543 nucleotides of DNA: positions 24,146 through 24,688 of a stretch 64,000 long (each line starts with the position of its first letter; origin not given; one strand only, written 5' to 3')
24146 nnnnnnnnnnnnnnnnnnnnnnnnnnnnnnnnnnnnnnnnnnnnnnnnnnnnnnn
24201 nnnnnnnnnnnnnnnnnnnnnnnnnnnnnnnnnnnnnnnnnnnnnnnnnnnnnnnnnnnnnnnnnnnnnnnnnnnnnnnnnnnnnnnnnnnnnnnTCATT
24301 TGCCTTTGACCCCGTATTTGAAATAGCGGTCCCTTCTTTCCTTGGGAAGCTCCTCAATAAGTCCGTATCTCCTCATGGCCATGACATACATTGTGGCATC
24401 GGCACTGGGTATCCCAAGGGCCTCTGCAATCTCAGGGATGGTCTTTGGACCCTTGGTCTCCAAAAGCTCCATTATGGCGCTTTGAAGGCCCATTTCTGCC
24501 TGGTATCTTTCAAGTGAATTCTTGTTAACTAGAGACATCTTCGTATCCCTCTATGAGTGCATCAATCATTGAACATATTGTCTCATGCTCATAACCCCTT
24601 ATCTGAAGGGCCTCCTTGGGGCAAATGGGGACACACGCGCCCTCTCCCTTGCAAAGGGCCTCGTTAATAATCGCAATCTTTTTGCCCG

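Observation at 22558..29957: Persulfide carriers (TusA, DsrE) hard-wired into an MvhD-HdrL-HdrA-HdrC-HdrB operon headed by an ArsR regulator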

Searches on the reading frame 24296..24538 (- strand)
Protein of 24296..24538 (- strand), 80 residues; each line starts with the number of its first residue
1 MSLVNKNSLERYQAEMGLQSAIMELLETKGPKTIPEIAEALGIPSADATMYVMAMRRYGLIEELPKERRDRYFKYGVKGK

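Call 3: search_protein_families(library=pfam, proteins=[window:24296-24538:-], max_evalue=0.01)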
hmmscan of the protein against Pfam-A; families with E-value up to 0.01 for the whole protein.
window:24296-24538:- (80 aa): 9 families
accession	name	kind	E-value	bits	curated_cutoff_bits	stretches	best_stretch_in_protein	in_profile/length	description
PF09339.16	HTH_IclR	-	4.1e-05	23.7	22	1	21-63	7-50/52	IclR helix-turn-helix domain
PF01978.25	TrmB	-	0.00013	22.2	25.6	1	25-72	17-62/68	Sugar-specific transcriptional regulator TrmB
PF04703.18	FaeA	-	0.00038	21.2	20.7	1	21-66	4-50/62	FaeA-like protein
PF12840.13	HTH_20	-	0.00055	20.3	27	1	21-62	8-49/51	Helix-turn-helix domain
PF13412.12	HTH_24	-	0.00085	19.3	21.9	1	21-62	7-48/48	Winged helix-turn-helix DNA-binding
PF01726.22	LexA_DNA_bind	-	0.0037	17.5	23.7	1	24-69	17-64/65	LexA DNA binding domain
PF01022.26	HTH_5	-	0.0055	17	22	1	20-62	5-46/47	Bacterial regulatory protein, arsR family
PF12802.13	MarR_2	-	0.009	16.6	27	0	19-69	7-60/61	MarR family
PF01047.28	MarR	-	0.0099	16.2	24.6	0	19-66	5-52/59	MarR family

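Call 4: search_protein_families(library=ncbifam, proteins=[window:24296-24538:-], max_evalue=0.01)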
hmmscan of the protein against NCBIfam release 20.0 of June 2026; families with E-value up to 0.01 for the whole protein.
window:24296-24538:- (80 aa): 1 family
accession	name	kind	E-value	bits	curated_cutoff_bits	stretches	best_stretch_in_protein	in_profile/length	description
TIGR01884.1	cas_HTH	subfamily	0.0089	15.4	60.2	1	21-71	146-195/202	CRISPR-associated CARF protein Csa3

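Call 42: find_homologous_proteins(query=window:24296-24538:-, max_evalue=0.001)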
Query window:24296-24538:- (80 aa): 13 proteins with E <= 0.001 among 13 candidates.
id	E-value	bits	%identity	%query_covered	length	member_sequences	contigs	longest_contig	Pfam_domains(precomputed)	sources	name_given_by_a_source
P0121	4.2e-44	165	100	100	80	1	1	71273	-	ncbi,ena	-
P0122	1.8e-43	163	99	100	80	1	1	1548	-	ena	-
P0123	2.4e-43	163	98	100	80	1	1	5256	-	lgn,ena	-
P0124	8.9e-42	158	94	100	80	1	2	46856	PF09339.17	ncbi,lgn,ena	-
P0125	1.9e-29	119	71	98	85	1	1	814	-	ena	-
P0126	7.6e-20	88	60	91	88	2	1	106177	PF17782.8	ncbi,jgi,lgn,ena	-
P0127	3.9e-19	86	59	98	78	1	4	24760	-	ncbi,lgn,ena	-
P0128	6.7e-19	85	58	91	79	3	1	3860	-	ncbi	-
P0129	1.2e-12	65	56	76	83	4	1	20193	-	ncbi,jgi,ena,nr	ncbi:MAG TPA: MarR family transcriptional regulator [Thermoplasmata archaeon]|nr:MarR family transcr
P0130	1.9e-11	62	56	76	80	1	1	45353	-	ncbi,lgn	ncbi:MAG: MarR family transcriptional regulator [Gemmatimonadota bacterium]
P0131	6.1e-10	57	45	91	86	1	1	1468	-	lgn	-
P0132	8.9e-10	56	51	64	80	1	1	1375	-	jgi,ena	-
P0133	3.3e-9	55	50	63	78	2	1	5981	-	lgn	-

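Call 59: predict_structure(alignment_id=A2)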
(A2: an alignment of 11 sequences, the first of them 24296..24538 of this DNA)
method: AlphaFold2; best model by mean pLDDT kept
length: 80 residues; sequences in the alignment: 11
mean_pLDDT: 82.9   pTM: 0.70
mean pLDDT of the five models: 82.9, 81.7, 80.7, 79.9, 77.9
residues with pLDDT >= 90: 45; 70-90: 19; 50-70: 13; < 50: 3
segments of 3 or more residues with pLDDT < 50: none
pLDDT, mean of each block of 10 residues (from residue 1): 52 73 93 95 91 92 84 83
secondary structure, 60 per line:
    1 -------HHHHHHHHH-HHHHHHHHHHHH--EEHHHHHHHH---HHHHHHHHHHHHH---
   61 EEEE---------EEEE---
elements in order: H8-16 H18-29 H34-41 H45-57 E61-64 E74-77

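Call 61: fold_search(model_id=the predicted structure, library=pdb)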
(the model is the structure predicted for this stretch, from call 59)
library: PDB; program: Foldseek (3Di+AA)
matches with E <= 10: 1886; with E <= 0.001: 5
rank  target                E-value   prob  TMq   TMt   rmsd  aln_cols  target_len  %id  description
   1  4kmf_A                3.8e-04  1.00  0.69  0.88   2.1        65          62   14  Crystal structure of Zalpha domain from Carassius auratus PKZ in complex with Z-DNA (released 2013-07-03)
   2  6cdb_A                5.5e-04  1.00  0.66  0.55  10.6        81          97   20  Crystal Structure of V66L CzrA in the Zn(II)bound state (released 2018-07-11)
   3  5j6x_B                6.3e-04  1.00  0.71  0.86   1.5        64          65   12  Crystal structure of the apo-Zalpha of Zebrafish PKZ (released 2016-09-07)
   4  5yhy                  9.3e-04  1.00  0.64  0.37   2.1        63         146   21  Structure of Lactococcus lactis ZitR, C30S mutant (released 2017-12-06)
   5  1smt_A                9.3e-04  1.00  0.64  0.53  11.2        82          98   11  SMTB REPRESSOR FROM SYNECHOCOCCUS PCC7942 (released 1997-12-03)
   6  5j6x_A                1.1e-03  1.00  0.71  0.84   1.5        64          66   12  Crystal structure of the apo-Zalpha of Zebrafish PKZ (released 2016-09-07)
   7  6cdb_B                1.1e-03  1.00  0.63  0.54   9.3        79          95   18  Crystal Structure of V66L CzrA in the Zn(II)bound state (released 2018-07-11)
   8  5yi0_A                1.2e-03  1.00  0.64  0.37   1.9        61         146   23  Structure of Lactococcus lactis ZitR, C30AH42A mutant (released 2017-12-06)
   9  2nyx_B                1.3e-03  1.00  0.71  0.39   5.9        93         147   15  Crystal structure of RV1404 from Mycobacterium tuberculosis (released 2006-12-05)
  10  1r23_A                1.3e-03  1.00  0.62  0.49  11.1        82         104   11  Crystal structure of the cyanobacterial metallothionein repressor SmtB in the Zn1-form (one Zn(II) per dimer) (released 2004-05-18)
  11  5jls                  1.3e-03  1.00  0.67  0.42   4.0        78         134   18  Crystal Structure of Adhesin competence repressor (AdcR) from Streptococcus pyogenes (C-terminally His tagged) (released 2017-05-03)
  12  1r1u_B                1.3e-03  1.00  0.61  0.53   8.8        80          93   19  Crystal structure of the metal-sensing transcriptional repressor CzrA from Staphylococcus aureus in the apo-form (released 2004-05-18)
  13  6cda                  1.4e-03  1.00  0.63  0.54   9.4        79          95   16  Crystal structure of L34A CzrA in the Zn(II)bound state (released 2018-07-11)
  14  5yhx_A                1.6e-03  1.00  0.70  0.40   1.4        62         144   24  Structure of Lactococcus lactis ZitR, wild type (released 2017-12-06)
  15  4nb5_C                1.6e-03  1.00  0.68  0.39   1.6        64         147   20  Crystal Structure of a transcriptional regulator (released 2014-04-23)
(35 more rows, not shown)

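Call 62: search_protein_families(library=pfam, alignment_id=A2, max_evalue=10)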
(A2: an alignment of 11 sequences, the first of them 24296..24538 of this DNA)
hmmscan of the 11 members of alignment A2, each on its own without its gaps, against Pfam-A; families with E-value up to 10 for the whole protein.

A. member 1, window:24296-24538:- (80 aa): 21 families
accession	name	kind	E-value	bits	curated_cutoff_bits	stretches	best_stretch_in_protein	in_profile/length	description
PF09339.16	HTH_IclR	-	4.1e-05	23.7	22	1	21-63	7-50/52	IclR helix-turn-helix domain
PF01978.25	TrmB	-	0.00013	22.2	25.6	1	25-72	17-62/68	Sugar-specific transcriptional regulator TrmB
PF04703.18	FaeA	-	0.00038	21.2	20.7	1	21-66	4-50/62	FaeA-like protein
PF12840.13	HTH_20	-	0.00055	20.3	27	1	21-62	8-49/51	Helix-turn-helix domain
PF13412.12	HTH_24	-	0.00085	19.3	21.9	1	21-62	7-48/48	Winged helix-turn-helix DNA-binding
PF01726.22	LexA_DNA_bind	-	0.0037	17.5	23.7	1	24-69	17-64/65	LexA DNA binding domain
PF01022.26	HTH_5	-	0.0055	17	22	1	20-62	5-46/47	Bacterial regulatory protein, arsR family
PF12802.13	MarR_2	-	0.009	16.6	27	1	19-69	7-60/61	MarR family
PF01047.28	MarR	-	0.0099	16.2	24.6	1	19-66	5-52/59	MarR family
PF25212.1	HVO_A0114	-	0.01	16.1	27.6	1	21-74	26-80/84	HVO_A0114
PF04046.21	PSP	-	0.014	15.6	19.6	1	37-60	9-32/46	PSP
PF21100.3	MCM_C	-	0.019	15.2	27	1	21-72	9-61/64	MCM protein C-terminal winged helix-turn-helix domain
PF08281.18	Sigma70_r4_2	-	0.026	14.6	25.7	1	33-46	28-41/54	Sigma-70, region 4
PF13463.12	HTH_27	-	0.035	14.8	22.2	1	18-73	4-62/68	Winged helix DNA-binding domain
PF21476.4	PF0610-like_N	-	0.052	14.2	33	1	22-45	6-28/50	PF0610-like, N-terminal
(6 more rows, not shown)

B. families by the number of members that match (of 11 scanned): 42 families (the first 25 are shown)
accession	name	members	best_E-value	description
PF01978.25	TrmB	9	7.5e-05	Sugar-specific transcriptional regulator TrmB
PF21476.4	PF0610-like_N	9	0.00038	PF0610-like, N-terminal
PF01022.26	HTH_5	8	8.4e-05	Bacterial regulatory protein, arsR family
PF25212.1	HVO_A0114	8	0.00069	HVO_A0114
PF04046.21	PSP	8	0.001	PSP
PF09339.16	HTH_IclR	7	1.2e-05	IclR helix-turn-helix domain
PF12840.13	HTH_20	6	4.8e-05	Helix-turn-helix domain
PF13412.12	HTH_24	5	0.00071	Winged helix-turn-helix DNA-binding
PF04703.18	FaeA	4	4.8e-05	FaeA-like protein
PF12802.13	MarR_2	4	0.00058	MarR family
PF13404.12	HTH_AsnC-type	4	0.00086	AsnC-type helix-turn-helix domain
PF08221.17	HTH_9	4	0.0041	RNA polymerase III subunit RPC82 helix-turn-helix domain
PF24034.1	DUF7343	4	0.018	Domain of unknown function (DUF7343)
PF02416.21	TatA_B_E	4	0.023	mttA/Hcf106 family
PF01047.28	MarR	3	0.0011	MarR family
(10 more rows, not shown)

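Call 65: find_homologous_proteins(query=A3, max_evalue=0.001)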
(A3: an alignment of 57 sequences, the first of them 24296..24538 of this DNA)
Query A3 (57 sequences) (80 aa, profile of the alignment): 2576 proteins with E <= 0.001 among 6229 candidates; the best 120 are listed.
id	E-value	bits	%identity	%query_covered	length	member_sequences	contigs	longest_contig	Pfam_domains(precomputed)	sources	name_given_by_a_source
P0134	1.7e-35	138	51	96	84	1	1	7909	-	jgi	jgi:predicted Rossmann fold nucleotide-binding protein DprA/Smf involved in DNA uptake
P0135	2.1e-35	138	51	96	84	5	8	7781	-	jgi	jgi:predicted transcriptional regulator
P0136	2.8e-35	138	46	95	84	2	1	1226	-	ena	-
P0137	3.2e-35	138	50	95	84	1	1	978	-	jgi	jgi:predicted Rossmann fold nucleotide-binding protein DprA/Smf involved in DNA uptake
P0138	6.5e-35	136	45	94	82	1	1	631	-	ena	-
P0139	1.2e-34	136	49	91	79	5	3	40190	-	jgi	jgi:hypothetical protein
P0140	1.3e-34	136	49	76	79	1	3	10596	-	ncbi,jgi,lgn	-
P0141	1.7e-34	135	41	76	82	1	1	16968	-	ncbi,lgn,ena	-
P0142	1.8e-34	135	45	94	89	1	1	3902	-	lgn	-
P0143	1.9e-34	135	52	89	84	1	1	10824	-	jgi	jgi:predicted Rossmann fold nucleotide-binding protein DprA/Smf involved in DNA uptake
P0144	1.9e-34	135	46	88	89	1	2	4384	-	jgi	jgi:predicted Rossmann fold nucleotide-binding protein DprA/Smf involved in DNA uptake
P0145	2.0e-34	135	46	90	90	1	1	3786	-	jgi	jgi:predicted Rossmann fold nucleotide-binding protein DprA/Smf involved in DNA uptake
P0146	2.3e-34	135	48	91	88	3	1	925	-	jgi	jgi:hypothetical protein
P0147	2.7e-34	135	37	94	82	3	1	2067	PF24409.2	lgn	-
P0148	2.7e-34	135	39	83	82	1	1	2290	-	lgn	-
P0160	5.9e-34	133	48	83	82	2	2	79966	-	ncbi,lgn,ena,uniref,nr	ncbi:MarR family transcriptional regulator [Desulfofundulus thermobenzoicus]|uniref:MarR family tran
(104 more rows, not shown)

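Call 84: find_encoding_contigs(protein=P0160, flank=10000, max_places=1)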
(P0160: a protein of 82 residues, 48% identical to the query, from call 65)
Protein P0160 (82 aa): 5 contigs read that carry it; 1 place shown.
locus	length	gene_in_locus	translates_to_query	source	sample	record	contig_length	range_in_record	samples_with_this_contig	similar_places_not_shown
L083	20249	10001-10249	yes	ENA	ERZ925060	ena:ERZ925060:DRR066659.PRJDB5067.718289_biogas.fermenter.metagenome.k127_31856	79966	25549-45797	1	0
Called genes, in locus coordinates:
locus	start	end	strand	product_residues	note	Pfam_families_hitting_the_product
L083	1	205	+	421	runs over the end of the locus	PF04055:Radical_SAM, PF12544:LAM_C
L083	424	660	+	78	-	-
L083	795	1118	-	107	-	PF00269:SASP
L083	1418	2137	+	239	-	PF12847:Methyltransf_18, PF04816:TrmK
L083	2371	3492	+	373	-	PF01784:DUF34_NIF3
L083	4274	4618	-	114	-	PF02583:Trns_repr_metal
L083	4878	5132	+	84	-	PF01206:TusA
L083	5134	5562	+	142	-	PF02662:FlpD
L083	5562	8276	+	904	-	PF00070:Pyr_redox (faint), PF14691:Fer4_20, PF00890:FAD_binding_2 (weak), PF01266:DAO, PF07992:Pyr_redox_2, PF13450:NAD_binding_8, PF01593:Amino_oxidase (weak), PF13738:Pyr_redox_3, +7 more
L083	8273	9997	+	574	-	PF07992:Pyr_redox_2, PF00890:FAD_binding_2 (weak), PF01266:DAO, PF12831:FAD_oxidored (weak), PF13187:Fer4_9, PF13237:Fer4_10 (weak), PF14697:Fer4_21, PF12838:Fer4_7, +6 more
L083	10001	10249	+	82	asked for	-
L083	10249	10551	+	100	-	PF12838:Fer4_7 (faint), PF13187:Fer4_9 (faint), PF13534:Fer4_17 (faint), PF00037:Fer4 (faint), PF12797:Fer4_2 (faint), PF13237:Fer4_10 (weak), PF12837:Fer4_6 (faint), PF13183:Fer4_8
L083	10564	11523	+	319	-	PF02754:CCG (weak)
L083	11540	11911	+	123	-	PF13686:DrsE_2 (faint), PF02635:DsrE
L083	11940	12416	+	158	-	PF13686:DrsE_2, PF02635:DsrE (weak)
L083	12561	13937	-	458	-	PF02878:PGM_PMM_I, PF02879:PGM_PMM_II, PF02880:PGM_PMM_III, PF00408:PGM_PMM_IV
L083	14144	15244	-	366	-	PF00535:Glycos_transf_2, PF10111:Glyco_tranf_2_2 (faint), PF13641:Glyco_tranf_2_3, PF04138:GtrA_DPMS_TM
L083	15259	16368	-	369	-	PF04188:Mannosyl_trans2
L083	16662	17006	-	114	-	-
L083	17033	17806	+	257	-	PF00270:DEAD, PF04851:ResIII, PF22527:DEXQc_Suv3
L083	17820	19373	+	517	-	PF00271:Helicase_C (weak), PF08148:DSHCT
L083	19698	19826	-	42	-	-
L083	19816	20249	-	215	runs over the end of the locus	PF04647:AgrB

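Call 85: find_encoding_contigs(protein=P0129, flank=10000, max_places=1)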
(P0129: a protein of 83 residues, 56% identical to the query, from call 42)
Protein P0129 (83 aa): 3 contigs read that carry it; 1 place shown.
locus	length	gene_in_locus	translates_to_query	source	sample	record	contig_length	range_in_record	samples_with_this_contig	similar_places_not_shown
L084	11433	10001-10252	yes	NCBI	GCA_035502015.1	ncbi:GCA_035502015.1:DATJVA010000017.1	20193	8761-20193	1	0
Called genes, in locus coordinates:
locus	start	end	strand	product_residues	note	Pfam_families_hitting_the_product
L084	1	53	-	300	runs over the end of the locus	-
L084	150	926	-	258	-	-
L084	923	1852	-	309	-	PF00005:ABC_tran, PF13304:AAA_21 (faint)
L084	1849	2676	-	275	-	PF12679:ABC2_membrane_2 (weak)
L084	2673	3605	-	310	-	PF00005:ABC_tran, PF13304:AAA_21 (faint)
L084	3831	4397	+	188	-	PF02635:DsrE, PF13686:DrsE_2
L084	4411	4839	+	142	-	PF12802:MarR_2 (weak), PF12840:HTH_20, PF01022:HTH_5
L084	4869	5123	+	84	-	PF01206:TusA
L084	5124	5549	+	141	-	PF02662:FlpD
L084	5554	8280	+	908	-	PF00890:FAD_binding_2 (weak), PF07992:Pyr_redox_2 (weak), PF12831:FAD_oxidored (weak), PF14691:Fer4_20, PF01266:DAO (weak), PF07992:Pyr_redox_2, PF13450:NAD_binding_8, PF13738:Pyr_redox_3, +8 more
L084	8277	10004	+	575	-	PF13450:NAD_binding_8 (faint), PF07992:Pyr_redox_2 (weak), PF00890:FAD_binding_2 (weak), PF00037:Fer4 (faint), PF12837:Fer4_6 (faint), PF12838:Fer4_7 (weak), PF13187:Fer4_9 (weak), PF14697:Fer4_21, +2 more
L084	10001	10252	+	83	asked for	-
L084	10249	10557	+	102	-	PF12838:Fer4_7 (faint), PF13187:Fer4_9 (faint), PF12837:Fer4_6 (faint), PF13237:Fer4_10 (faint), PF13183:Fer4_8, PF13534:Fer4_17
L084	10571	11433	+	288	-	PF02754:CCG (faint)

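Call 92: search_protein_representatives(alignment_id=A2)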
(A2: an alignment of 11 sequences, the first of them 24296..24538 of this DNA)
Query: 11 sequences, 80 profile positions. Proteins with E-value up to 0.001 (for the whole library): 405; up to 1e-10: 102; up to 1e-30: 2. The best 150 are listed.
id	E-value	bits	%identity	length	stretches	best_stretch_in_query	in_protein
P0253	3.1e-31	123.1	-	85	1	1-79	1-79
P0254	7.5e-31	121.9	-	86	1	2-79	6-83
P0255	4.1e-29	116.3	-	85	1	4-78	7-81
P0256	1.1e-26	108.5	-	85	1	5-77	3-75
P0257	1.1e-26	108.5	-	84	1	3-78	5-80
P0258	1.2e-26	108.3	-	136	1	1-79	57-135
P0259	2.6e-26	107.3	-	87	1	4-78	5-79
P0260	2.7e-26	107.2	-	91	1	4-78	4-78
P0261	8.2e-26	105.7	-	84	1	3-78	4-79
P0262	2.5e-25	104.2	-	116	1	4-75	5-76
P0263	3.5e-24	100.5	-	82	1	2-79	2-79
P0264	6.0e-24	99.7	-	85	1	3-76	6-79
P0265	9.7e-24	99.1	-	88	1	5-77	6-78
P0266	1.2e-23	98.8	-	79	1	2-79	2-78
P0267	1.6e-23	98.4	-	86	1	4-79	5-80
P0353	9.2e-11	57.5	-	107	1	9-79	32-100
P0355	1.1e-10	57.3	-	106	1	3-78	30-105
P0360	2.0e-10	56.4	-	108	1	5-79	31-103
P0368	3.2e-10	55.7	-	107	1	4-78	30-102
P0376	7.2e-10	54.6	-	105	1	5-78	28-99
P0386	1.8e-09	53.4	-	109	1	4-78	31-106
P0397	4.0e-09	52.2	-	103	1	5-78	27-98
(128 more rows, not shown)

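Call 93: find_encoding_contigs(protein=P0355, flank=8000, max_places=2)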
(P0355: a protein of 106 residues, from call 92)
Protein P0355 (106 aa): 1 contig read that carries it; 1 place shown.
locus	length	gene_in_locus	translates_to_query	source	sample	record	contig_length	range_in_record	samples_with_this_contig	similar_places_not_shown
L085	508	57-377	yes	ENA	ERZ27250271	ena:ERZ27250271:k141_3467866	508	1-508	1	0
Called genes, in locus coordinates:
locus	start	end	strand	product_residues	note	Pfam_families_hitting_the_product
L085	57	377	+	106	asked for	-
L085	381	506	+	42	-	?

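Call 95: find_encoding_contigs(protein=P0353, flank=9000, max_places=2)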
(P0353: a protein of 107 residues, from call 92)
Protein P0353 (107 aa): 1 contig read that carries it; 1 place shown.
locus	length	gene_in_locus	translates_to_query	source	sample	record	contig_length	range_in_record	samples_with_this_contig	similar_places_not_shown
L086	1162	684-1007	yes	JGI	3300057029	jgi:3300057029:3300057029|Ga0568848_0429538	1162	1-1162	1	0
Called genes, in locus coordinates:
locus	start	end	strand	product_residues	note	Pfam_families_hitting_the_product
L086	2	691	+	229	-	?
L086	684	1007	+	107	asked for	-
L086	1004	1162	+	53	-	?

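Call 96: find_encoding_contigs(protein=P0376, flank=9000, max_places=2)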
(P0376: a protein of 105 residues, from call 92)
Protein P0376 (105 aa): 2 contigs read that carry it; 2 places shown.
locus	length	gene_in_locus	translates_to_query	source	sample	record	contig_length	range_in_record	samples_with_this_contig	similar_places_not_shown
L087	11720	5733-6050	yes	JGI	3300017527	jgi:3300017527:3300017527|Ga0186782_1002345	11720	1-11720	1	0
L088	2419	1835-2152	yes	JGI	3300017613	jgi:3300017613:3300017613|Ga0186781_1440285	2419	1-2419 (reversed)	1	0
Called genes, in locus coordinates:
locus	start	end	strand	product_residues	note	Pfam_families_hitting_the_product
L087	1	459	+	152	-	?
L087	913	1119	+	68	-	-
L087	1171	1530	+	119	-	PF02635:DsrE, PF13686:DrsE_2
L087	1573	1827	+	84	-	PF01206:TusA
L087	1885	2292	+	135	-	PF02662:FlpD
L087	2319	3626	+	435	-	PF00890:FAD_binding_2, PF01266:DAO, PF01946:Thi4 (weak), PF03486:HI0933_like (faint), PF12831:FAD_oxidored, PF13450:NAD_binding_8 (weak), PF13187:Fer4_9, PF00037:Fer4 (weak), +4 more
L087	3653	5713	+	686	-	PF01946:Thi4 (weak), PF00890:FAD_binding_2 (weak), PF01266:DAO, PF07992:Pyr_redox_2 (weak), PF12831:FAD_oxidored, PF13450:NAD_binding_8 (weak), PF12838:Fer4_7 (weak), PF00037:Fer4 (weak), +6 more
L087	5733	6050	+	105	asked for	-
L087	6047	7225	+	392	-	PF12838:Fer4_7 (faint), PF13484:Fer4_16 (faint), PF13183:Fer4_8, PF13187:Fer4_9, PF13237:Fer4_10 (weak), PF13534:Fer4_17, PF27541:CitB (weak)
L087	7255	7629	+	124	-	PF02635:DsrE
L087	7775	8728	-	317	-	PF04055:Radical_SAM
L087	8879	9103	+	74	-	-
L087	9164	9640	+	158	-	-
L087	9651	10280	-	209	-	-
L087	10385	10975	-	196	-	-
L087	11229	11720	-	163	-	?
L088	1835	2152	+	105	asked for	-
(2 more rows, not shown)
